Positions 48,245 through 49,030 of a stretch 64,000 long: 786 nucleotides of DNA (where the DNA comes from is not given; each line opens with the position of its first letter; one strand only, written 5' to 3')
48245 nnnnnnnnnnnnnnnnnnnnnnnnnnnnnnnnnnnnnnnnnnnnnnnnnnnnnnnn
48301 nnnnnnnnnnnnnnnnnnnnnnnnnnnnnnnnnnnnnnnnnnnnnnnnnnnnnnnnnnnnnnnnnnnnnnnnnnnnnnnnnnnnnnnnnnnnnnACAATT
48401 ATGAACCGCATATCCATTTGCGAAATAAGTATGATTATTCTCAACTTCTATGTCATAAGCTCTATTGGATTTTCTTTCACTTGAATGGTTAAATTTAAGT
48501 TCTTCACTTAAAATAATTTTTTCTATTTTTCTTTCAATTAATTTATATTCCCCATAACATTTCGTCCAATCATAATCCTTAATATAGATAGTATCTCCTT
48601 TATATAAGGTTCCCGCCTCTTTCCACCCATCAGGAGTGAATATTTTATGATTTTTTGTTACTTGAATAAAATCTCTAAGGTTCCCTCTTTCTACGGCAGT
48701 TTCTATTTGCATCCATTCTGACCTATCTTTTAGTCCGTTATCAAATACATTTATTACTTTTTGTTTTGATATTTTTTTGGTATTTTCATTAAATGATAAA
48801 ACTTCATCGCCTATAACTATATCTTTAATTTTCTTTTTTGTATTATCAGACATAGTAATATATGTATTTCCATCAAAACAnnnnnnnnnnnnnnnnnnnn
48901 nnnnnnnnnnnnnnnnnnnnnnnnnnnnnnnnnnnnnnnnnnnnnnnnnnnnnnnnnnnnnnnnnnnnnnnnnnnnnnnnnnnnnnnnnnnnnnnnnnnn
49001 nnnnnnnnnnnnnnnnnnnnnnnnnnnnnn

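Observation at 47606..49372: Mini-intein inserted exactly at the adenylation motif I of an ATP-dependent DNA ligase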

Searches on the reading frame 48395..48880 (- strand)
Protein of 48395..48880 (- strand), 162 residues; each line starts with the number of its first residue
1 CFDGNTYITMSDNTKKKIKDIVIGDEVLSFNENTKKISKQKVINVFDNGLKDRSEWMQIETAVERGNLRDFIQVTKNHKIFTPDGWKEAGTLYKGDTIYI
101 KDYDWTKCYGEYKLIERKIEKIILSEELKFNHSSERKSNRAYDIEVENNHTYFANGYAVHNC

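Call 3: search_protein_families(library=pfam, proteins=[window:48395-48880:-], max_evalue=1)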
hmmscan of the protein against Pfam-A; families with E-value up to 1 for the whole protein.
seq(162 aa): 6 families
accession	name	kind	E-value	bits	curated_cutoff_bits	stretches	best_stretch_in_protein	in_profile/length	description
PF14890.11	Intein_splicing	-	4.8e-11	43.1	35.8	1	8-161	1-155/155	Intein splicing domain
PF01079.26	Hint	-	1.3e-09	38.5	29.7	1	1-87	13-93/213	Hint module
PF07591.16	PT-HINT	-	1.3e-08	35.6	27.7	1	15-158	8-126/137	Pretoxin HINT domain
PF14623.11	Vint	-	0.00039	20.7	27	1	1-87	2-71/166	Hint-domain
PF05203.21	Hom_end_hint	-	0.0007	20.1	32.1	1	1-32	1-32/228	Hom_end-associated Hint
PF17816.7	PDZ_4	-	0.068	13.9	23.1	1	3-34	14-44/114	PDZ domain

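Call 4: search_protein_families(library=ncbifam, proteins=[window:48395-48880:-], max_evalue=1)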
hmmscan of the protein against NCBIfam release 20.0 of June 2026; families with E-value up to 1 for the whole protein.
seq(162 aa): 9 families
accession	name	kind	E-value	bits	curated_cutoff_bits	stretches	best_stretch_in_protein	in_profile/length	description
NF005852.0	PRK07773.1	equivalog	1.7e-09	36.6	780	1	1-98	398-490/886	replicative DNA helicase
TIGR01443.1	intein_Cterm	domain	5.7e-08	32.8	15.6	1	141-162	2-24/24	intein C-terminal splicing region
NF007072.0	PRK09519.1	equivalog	5.8e-08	31.5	1024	2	12-98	264-344/790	intein-containing recombinase RecA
NF038162.1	RtcB_rel_intein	exception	7.1e-07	27.6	1150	2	1-106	95-195/961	intein-containing RtcB family protein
TIGR01445.1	intein_Nterm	domain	8.1e-06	26.7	24.5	1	1-82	1-83/83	intein N-terminal splicing region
NF006207.0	PRK08332.1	equivalog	1.3e-05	22.7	2400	2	72-110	959-997/1684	vitamin B12-dependent ribonucleotide reductase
NF038136.1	rSAM_Rv_intein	exception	0.00019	20.4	700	1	1-96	76-164/574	intein-containing Rv2578c family radical SAM protein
NF038236.1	retron_eff_Se72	equivalog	0.057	13.3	82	0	112-145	27-60/62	retron Se72 family effector protein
NF002623.0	PRK02290.1-1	equivalog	0.07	12.1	629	1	6-120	281-390/391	3-dehydroquinate synthase II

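Call 20: search_solved_structures(query=window:48395-48880:-, max_evalue=0.01, show_alignments=3)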
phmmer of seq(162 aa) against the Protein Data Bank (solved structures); distinct sequences matched with E-value up to 0.01: 17.
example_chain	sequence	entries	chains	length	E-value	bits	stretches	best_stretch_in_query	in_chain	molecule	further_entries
3ifj_A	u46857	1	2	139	1.8e-08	37.7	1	14-161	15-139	Endonuclease PI-MtuI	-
3igd_A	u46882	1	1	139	3.6e-08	36.6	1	13-161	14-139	Endonuclease PI-MtuI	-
7cfv_A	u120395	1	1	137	5.3e-08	36.1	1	10-161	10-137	Spl DnaX mini-intein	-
5k08_A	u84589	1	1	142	5.3e-08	36.1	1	14-162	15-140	RecA mini intein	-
5i0a_A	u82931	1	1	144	5.7e-08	36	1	14-162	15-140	Intein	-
2in9_A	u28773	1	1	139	6.2e-08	35.9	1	14-161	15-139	Endonuclease PI-MtuI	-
2in0_A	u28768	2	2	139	7.7e-08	35.6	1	14-161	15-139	Endonuclease PI-MtuI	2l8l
6y75_B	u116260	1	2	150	1e-07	35.2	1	2-160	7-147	NAD(P)(+)--arginine ADP-ribosyltransferase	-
6y75_A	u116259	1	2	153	1.1e-07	35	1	2-160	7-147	NAD(P)(+)--arginine ADP-ribosyltransferase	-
6tmm_BBB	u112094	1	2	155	1.2e-07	35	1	2-160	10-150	NAD(P)(+)--arginine ADP-ribosyltransferase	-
6tmm_AAA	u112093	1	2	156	1.2e-07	34.9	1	2-160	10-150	NAD(P)(+)--arginine ADP-ribosyltransferase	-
2imz_A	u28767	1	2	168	3.9e-07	33.3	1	14-161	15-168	Endonuclease PI-MtuI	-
2in8_A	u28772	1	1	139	9e-07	32.1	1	15-161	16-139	Endonuclease PI-MtuI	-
1mi8_A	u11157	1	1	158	7.6e-05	25.8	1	3-160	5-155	DnaB intein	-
4o1r_A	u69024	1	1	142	0.00027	24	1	4-93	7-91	Replicative DNA helicase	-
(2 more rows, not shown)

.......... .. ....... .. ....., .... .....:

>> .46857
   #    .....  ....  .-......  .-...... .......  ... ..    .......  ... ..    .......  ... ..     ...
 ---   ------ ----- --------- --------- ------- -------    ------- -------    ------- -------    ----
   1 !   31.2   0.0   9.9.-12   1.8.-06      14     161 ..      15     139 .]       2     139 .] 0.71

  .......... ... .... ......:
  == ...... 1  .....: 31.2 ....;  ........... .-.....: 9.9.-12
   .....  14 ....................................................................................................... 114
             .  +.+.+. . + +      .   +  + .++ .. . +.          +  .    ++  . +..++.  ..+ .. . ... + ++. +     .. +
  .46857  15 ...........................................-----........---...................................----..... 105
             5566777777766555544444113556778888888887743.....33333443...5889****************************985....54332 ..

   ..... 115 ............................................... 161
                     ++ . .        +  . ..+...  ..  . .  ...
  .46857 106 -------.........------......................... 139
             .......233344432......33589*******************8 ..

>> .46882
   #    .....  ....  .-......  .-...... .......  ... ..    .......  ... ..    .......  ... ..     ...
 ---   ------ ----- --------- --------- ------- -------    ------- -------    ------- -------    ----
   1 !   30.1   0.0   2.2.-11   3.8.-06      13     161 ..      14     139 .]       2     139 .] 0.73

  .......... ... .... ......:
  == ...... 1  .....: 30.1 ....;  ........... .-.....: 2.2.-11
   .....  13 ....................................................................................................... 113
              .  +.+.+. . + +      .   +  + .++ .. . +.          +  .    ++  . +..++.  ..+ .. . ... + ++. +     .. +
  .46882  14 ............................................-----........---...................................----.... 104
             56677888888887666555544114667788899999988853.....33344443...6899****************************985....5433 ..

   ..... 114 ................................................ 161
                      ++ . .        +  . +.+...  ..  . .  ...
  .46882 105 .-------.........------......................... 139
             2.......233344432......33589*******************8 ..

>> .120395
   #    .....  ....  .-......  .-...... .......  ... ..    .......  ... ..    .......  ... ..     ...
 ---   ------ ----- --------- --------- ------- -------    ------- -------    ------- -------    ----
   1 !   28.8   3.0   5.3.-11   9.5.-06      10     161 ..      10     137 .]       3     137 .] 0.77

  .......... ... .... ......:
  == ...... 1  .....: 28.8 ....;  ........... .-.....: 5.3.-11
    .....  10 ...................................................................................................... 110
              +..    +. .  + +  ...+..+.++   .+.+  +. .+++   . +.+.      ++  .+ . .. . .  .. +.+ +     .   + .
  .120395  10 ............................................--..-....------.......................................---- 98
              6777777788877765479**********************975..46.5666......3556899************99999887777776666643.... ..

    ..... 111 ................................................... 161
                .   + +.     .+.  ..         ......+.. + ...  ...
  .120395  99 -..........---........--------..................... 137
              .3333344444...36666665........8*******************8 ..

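Call 39: search_protein_representatives(protein=window:48398-48880:-)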
Query: 161 residues. Proteins with E-value up to 0.001 (for the whole library): 2578; up to 1e-10: 164; up to 1e-30: 2. The best 150 are listed.
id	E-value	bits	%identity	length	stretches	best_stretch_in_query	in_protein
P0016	4.1e-39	150.3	50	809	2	1-107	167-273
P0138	2.2e-35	138.1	50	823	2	1-103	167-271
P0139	8.9e-30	119.9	35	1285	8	1-39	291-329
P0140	1.5e-26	109.4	40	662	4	1-161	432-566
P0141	2.4e-26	108.8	51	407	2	1-106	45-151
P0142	2.5e-25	105.5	52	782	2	1-107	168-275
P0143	3.2e-25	105.1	45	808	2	1-110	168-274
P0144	3.6e-25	104.9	44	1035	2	1-107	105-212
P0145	2.3e-21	92.6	53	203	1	7-105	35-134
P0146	4.1e-21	91.7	34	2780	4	1-96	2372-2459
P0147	1.0e-19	87.2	71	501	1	103-161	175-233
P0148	1.3e-19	86.9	44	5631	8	14-96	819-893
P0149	2.1e-19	86.2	38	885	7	1-114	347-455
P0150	4.5e-19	85.1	37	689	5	1-161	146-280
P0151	4.6e-19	85.1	31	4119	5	1-161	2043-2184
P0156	1.3e-18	83.6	35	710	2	1-161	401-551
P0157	1.6e-18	83.4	49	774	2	1-99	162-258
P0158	1.6e-18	83.3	39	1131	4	1-99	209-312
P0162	5.3e-17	78.4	45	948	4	1-83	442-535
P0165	2.1e-16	76.4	45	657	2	1-82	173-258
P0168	2.5e-16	76.2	37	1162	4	1-98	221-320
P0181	3.2e-15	72.6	51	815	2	1-85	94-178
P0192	1.5e-14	70.4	47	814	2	1-84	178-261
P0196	2.1e-14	70.0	44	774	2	1-92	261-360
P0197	2.1e-14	69.9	45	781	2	1-104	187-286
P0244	4.0e-12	62.6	44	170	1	1-98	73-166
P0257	1.4e-11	60.8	44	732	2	1-98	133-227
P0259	1.5e-11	60.7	42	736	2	1-100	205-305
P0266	2.3e-11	60.1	45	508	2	1-98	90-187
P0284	5.7e-11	58.8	42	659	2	1-100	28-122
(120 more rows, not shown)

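Call 42: search_protein_families(library=pfam, proteins=[P0138, P0142, P0143, P0144, P0157, P0158, P0162, P0168, P0181, P0192], max_evalue=0.00001)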
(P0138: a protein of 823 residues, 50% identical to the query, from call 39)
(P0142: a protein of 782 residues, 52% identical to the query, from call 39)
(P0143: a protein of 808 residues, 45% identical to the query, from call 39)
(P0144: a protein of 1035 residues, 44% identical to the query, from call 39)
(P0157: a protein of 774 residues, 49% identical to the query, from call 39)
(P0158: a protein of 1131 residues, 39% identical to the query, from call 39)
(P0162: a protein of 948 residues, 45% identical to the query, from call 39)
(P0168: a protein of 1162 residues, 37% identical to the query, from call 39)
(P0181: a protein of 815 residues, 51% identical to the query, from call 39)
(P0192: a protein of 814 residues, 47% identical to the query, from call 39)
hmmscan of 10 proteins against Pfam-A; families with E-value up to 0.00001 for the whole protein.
P0138 (823 aa): 6 families
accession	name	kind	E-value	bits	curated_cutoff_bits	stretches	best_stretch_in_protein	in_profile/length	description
PF03161.18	LAGLIDADG_2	-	3.2e-18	66.7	25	1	279-442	2-155/168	LAGLIDADG DNA endonuclease family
PF01068.26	DNA_ligase_A_M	-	1.3e-12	48.3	26.2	1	552-718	37-204/204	ATP dependent DNA ligase domain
PF07591.16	PT-HINT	-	1.8e-10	41.7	27.7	1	181-267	8-88/137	Pretoxin HINT domain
PF14890.11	Intein_splicing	-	3.4e-10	40.4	35.8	1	174-544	1-155/155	Intein splicing domain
PF14743.12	DNA_ligase_OB_2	-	3.9e-10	40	28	1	732-806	1-63/66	DNA ligase OB-like domain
PF01079.26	Hint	-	1.2e-06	28.7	29.7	1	162-236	8-80/213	Hint module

P0142 (782 aa): 5 families
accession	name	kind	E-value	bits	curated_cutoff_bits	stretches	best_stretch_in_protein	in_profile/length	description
PF03161.18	LAGLIDADG_2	-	9e-18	65.2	25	1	279-464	2-164/168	LAGLIDADG DNA endonuclease family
PF01068.26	DNA_ligase_A_M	-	2.5e-13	50.6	26.2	1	557-726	33-204/204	ATP dependent DNA ligase domain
PF05203.21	Hom_end_hint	-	4.4e-07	30.6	32.1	1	168-247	1-74/228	Hom_end-associated Hint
PF14890.11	Intein_splicing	-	6.1e-07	29.8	35.8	1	176-554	2-155/155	Intein splicing domain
PF01079.26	Hint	-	9e-07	29.1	29.7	1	164-227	9-71/213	Hint module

P0143 (808 aa): 5 families
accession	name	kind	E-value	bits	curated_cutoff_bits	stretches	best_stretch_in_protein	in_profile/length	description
PF03161.18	LAGLIDADG_2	-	1.6e-13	51.4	25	1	274-438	1-154/168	LAGLIDADG DNA endonuclease family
PF07591.16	PT-HINT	-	2.9e-10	41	27.7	1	177-264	4-89/137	Pretoxin HINT domain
PF14890.11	Intein_splicing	-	6.7e-10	39.4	35.8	1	176-538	2-155/155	Intein splicing domain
PF01079.26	Hint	-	1.5e-09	38.3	29.7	1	163-246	8-88/213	Hint module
PF05203.21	Hom_end_hint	-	9.6e-06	26.2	32.1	0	168-204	1-37/228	Hom_end-associated Hint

P0144 (1035 aa): 11 families
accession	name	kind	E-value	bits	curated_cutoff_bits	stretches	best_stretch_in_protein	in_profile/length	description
PF01653.23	DNA_ligase_aden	-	8.7e-41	140.6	27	1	491-681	47-251/253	NAD-dependent DNA ligase adenylation domain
PF03120.22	DNA_ligase_OB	-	6.3e-21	74.5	32.9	1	686-760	1-75/79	NAD-dependent DNA ligase OB-fold domain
PF00533.33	BRCT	-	2.1e-12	47.5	21.3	1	959-1030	5-74/78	BRCA1 C Terminus (BRCT) domain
PF14890.11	Intein_splicing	-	2.8e-12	47.1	35.8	1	113-496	2-155/155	Intein splicing domain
PF07591.16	PT-HINT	-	7.4e-11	42.9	27.7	1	112-204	2-88/137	Pretoxin HINT domain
PF03161.18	LAGLIDADG_2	-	3e-08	34.2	25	1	217-333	3-116/168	LAGLIDADG DNA endonuclease family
PF12738.14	PTCB-BRCT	-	7.3e-08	32.8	22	1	974-1026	10-60/63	twin BRCT domain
PF22745.1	Nlig-Ia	-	8e-07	30.1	27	0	2-45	6-46/92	DNA ligase-like, N-terminal NAD+-binding domain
PF01079.26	Hint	-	6.9e-06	26.2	29.7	0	100-196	8-97/213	Hint module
PF16589.12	BRCT_2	-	8.1e-06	26.5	27.3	0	960-1026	3-66/86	BRCT domain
PF12826.13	HHH_2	-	8.1e-06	26.4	27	0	875-934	2-59/64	Helix-hairpin-helix motif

P0157 (774 aa): 5 families
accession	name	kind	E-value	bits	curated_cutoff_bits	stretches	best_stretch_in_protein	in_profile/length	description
PF14743.12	DNA_ligase_OB_2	-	8.2e-16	58.2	28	1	699-765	1-62/66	DNA ligase OB-like domain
PF14890.11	Intein_splicing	-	2e-15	57.4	35.8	1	174-526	8-155/155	Intein splicing domain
PF07591.16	PT-HINT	-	3.3e-14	53.8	27.7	1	168-260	1-90/137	Pretoxin HINT domain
PF03161.18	LAGLIDADG_2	-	2.5e-12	47.5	25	1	268-440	2-155/168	LAGLIDADG DNA endonuclease family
PF01079.26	Hint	-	7.4e-08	32.7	29.7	1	158-249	9-96/213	Hint module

P0158 (1131 aa): 3 families
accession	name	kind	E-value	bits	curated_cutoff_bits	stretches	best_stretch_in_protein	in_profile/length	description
PF03161.18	LAGLIDADG_2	-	5.7e-43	147.2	25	2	733-891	2-164/168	LAGLIDADG DNA endonuclease family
PF14890.11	Intein_splicing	-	2.2e-20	73.5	35.8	2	216-566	1-155/155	Intein splicing domain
PF09414.15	RNA_ligase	-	1.9e-15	57.9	27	1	971-1117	26-170/171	RNA ligase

P0162 (948 aa): 4 families
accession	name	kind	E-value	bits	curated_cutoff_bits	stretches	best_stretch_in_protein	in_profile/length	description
PF14890.11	Intein_splicing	-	3.5e-14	53.3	35.8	1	109-284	1-155/155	Intein splicing domain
PF01068.26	DNA_ligase_A_M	-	1.9e-10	41.2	26.2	1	293-441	37-181/204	ATP dependent DNA ligase domain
PF03161.18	LAGLIDADG_2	-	2.2e-08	34.7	25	1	560-713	2-163/168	LAGLIDADG DNA endonuclease family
PF05203.21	Hom_end_hint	-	5.5e-07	30.2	32.1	1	442-474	1-33/228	Hom_end-associated Hint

P0168 (1162 aa): 6 families
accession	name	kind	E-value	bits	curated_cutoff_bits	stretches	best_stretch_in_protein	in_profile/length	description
PF03161.18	LAGLIDADG_2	-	1.9e-39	135.8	25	2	791-952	3-164/168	LAGLIDADG DNA endonuclease family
PF14890.11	Intein_splicing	-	3.6e-24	85.8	35.8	2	682-1036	2-155/155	Intein splicing domain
PF21189.3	PHA02142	-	6.9e-07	30.1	27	1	14-113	2-92/92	PHA02142 OB-fold domain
PF01079.26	Hint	-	1.5e-06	28.4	29.7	0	216-319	8-113/213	Hint module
PF05203.21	Hom_end_hint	-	3.6e-06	27.6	32.1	0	230-334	10-108/228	Hom_end-associated Hint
PF07591.16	PT-HINT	-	5.6e-06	27.1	27.7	0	236-322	9-89/137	Pretoxin HINT domain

P0181 (815 aa): 4 families
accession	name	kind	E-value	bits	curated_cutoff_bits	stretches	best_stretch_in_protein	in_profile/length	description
PF03161.18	LAGLIDADG_2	-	3.4e-33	115.4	25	1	205-384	1-168/168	LAGLIDADG DNA endonuclease family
PF14890.11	Intein_splicing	-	1.4e-12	48.1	35.8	1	101-465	1-155/155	Intein splicing domain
PF01068.26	DNA_ligase_A_M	-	1.1e-09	38.8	26.2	1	537-673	73-196/204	ATP dependent DNA ligase domain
PF01079.26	Hint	-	5.2e-06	26.6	29.7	0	88-238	7-134/213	Hint module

P0192 (814 aa): 4 families
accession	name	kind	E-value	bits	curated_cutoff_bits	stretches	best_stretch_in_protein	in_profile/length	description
PF03161.18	LAGLIDADG_2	-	3.7e-23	82.7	25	1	287-459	2-168/168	LAGLIDADG DNA endonuclease family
PF14890.11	Intein_splicing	-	3.3e-17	63.1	35.8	1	185-537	1-155/155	Intein splicing domain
PF01068.26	DNA_ligase_A_M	-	3.9e-12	46.7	26.2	1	546-717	43-204/204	ATP dependent DNA ligase domain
PF14743.12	DNA_ligase_OB_2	-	3.7e-10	40.1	28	1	747-810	8-66/66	DNA ligase OB-like domain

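Call 43: search_protein_families(library=pfam, proteins=[P0197, P0244, P0257, P0259, P0266, P0284, P0141, P0156, P0165, P0196], max_evalue=0.00001)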
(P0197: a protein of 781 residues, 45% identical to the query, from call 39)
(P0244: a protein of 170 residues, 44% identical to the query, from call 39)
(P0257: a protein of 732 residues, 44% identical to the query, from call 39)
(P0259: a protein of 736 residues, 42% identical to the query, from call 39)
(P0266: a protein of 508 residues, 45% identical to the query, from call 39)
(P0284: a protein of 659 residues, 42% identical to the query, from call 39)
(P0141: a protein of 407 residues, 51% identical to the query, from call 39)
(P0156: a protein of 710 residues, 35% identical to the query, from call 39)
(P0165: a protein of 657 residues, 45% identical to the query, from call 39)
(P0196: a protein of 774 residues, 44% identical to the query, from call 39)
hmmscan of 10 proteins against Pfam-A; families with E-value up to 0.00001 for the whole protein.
P0197 (781 aa): 3 families
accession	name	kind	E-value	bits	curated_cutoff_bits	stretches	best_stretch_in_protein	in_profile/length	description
PF03161.18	LAGLIDADG_2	-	3.4e-15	56.8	25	1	297-462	4-156/168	LAGLIDADG DNA endonuclease family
PF14890.11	Intein_splicing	-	4.2e-10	40.1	35.8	1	194-552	1-155/155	Intein splicing domain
PF01079.26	Hint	-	1.5e-06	28.4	29.7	1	179-268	5-92/213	Hint module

P0244 (170 aa): 3 families
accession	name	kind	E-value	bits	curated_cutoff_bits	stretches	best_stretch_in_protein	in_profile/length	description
PF07591.16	PT-HINT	-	5.4e-10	40.1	27.7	1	85-166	6-87/137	Pretoxin HINT domain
PF14890.11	Intein_splicing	-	3.2e-07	30.7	35.8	1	81-167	2-93/155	Intein splicing domain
PF01079.26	Hint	-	4.1e-06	27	29.7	1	68-151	8-89/213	Hint module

P0257 (732 aa): 4 families
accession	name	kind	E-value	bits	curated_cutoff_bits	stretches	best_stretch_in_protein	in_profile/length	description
PF14890.11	Intein_splicing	-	2.4e-12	47.3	35.8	1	140-488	3-155/155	Intein splicing domain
PF14743.12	DNA_ligase_OB_2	-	6.9e-12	45.6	28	1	656-729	1-66/66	DNA ligase OB-like domain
PF01068.26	DNA_ligase_A_M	-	7.5e-10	39.3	26.2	1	497-642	43-204/204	ATP dependent DNA ligase domain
PF03161.18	LAGLIDADG_2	-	2.6e-08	34.5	25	1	240-396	4-150/168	LAGLIDADG DNA endonuclease family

P0259 (736 aa): 5 families
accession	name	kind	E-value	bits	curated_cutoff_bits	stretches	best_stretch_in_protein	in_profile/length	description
PF09414.15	RNA_ligase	-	4.7e-23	82.6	27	1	565-710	12-161/171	RNA ligase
PF03161.18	LAGLIDADG_2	-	2.8e-21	76.6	25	1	318-483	2-168/168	LAGLIDADG DNA endonuclease family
PF21189.3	PHA02142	-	5.7e-14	52.8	27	1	9-92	5-90/92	PHA02142 OB-fold domain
PF14890.11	Intein_splicing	-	2.5e-09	37.5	35.8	1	213-564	2-155/155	Intein splicing domain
PF05203.21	Hom_end_hint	-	6.8e-06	26.7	32.1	0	205-243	1-41/228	Hom_end-associated Hint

P0266 (508 aa): 2 families
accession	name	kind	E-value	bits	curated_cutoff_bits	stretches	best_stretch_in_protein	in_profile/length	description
PF03161.18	LAGLIDADG_2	-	3.4e-24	86.1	25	1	200-383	2-168/168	LAGLIDADG DNA endonuclease family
PF14890.11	Intein_splicing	-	1.9e-10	41.2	35.8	1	99-478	3-155/155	Intein splicing domain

P0284 (659 aa): 4 families
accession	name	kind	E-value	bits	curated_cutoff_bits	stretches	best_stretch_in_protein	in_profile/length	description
PF14743.12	DNA_ligase_OB_2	-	3.8e-15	56.1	28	1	584-653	5-66/66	DNA ligase OB-like domain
PF03161.18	LAGLIDADG_2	-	2.8e-12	47.3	25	1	128-305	2-162/168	LAGLIDADG DNA endonuclease family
PF01068.26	DNA_ligase_A_M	-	2.9e-08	34.1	26.2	1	397-544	45-204/204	ATP dependent DNA ligase domain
PF14890.11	Intein_splicing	-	1.3e-07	32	35.8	1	42-386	10-155/155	Intein splicing domain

P0141 (407 aa): 3 families
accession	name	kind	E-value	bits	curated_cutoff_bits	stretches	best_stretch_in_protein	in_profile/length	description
PF03161.18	LAGLIDADG_2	-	9.2e-12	45.7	25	1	156-341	2-168/168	LAGLIDADG DNA endonuclease family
PF01079.26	Hint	-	1.5e-06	28.4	29.7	1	40-154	8-125/213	Hint module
PF14890.11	Intein_splicing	-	4.9e-06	26.9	35.8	1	52-289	1-96/155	Intein splicing domain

P0156 (710 aa): 4 families
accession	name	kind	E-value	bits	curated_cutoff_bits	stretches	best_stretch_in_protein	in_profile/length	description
PF00154.27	RecA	-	1.1e-110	369.6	27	3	264-400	61-197/262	recA bacterial DNA recombination protein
PF21096.2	RecA_C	-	1.1e-21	77.1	27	1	621-676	1-56/57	RecA C-terminal domain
PF14890.11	Intein_splicing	-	1e-20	74.6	35.8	1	147-265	32-155/155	Intein splicing domain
PF07591.16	PT-HINT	-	1.3e-06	29.1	27.7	0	429-552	19-137/137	Pretoxin HINT domain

P0165 (657 aa): 2 families
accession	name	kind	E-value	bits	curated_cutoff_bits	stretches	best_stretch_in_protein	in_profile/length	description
PF09414.15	RNA_ligase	-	1.5e-19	71.2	27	1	31-172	2-152/171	RNA ligase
PF03161.18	LAGLIDADG_2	-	3e-07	31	25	1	284-419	2-147/168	LAGLIDADG DNA endonuclease family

P0196 (774 aa): 3 families
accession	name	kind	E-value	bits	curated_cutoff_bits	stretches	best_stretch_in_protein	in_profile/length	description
PF01068.26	DNA_ligase_A_M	-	6.3e-16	59.1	26.2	1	76-260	17-181/204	ATP dependent DNA ligase domain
PF03161.18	LAGLIDADG_2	-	4.5e-09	36.9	25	1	376-522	2-156/168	LAGLIDADG DNA endonuclease family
PF14890.11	Intein_splicing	-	6.6e-06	26.5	35.8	0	596-616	135-155/155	Intein splicing domain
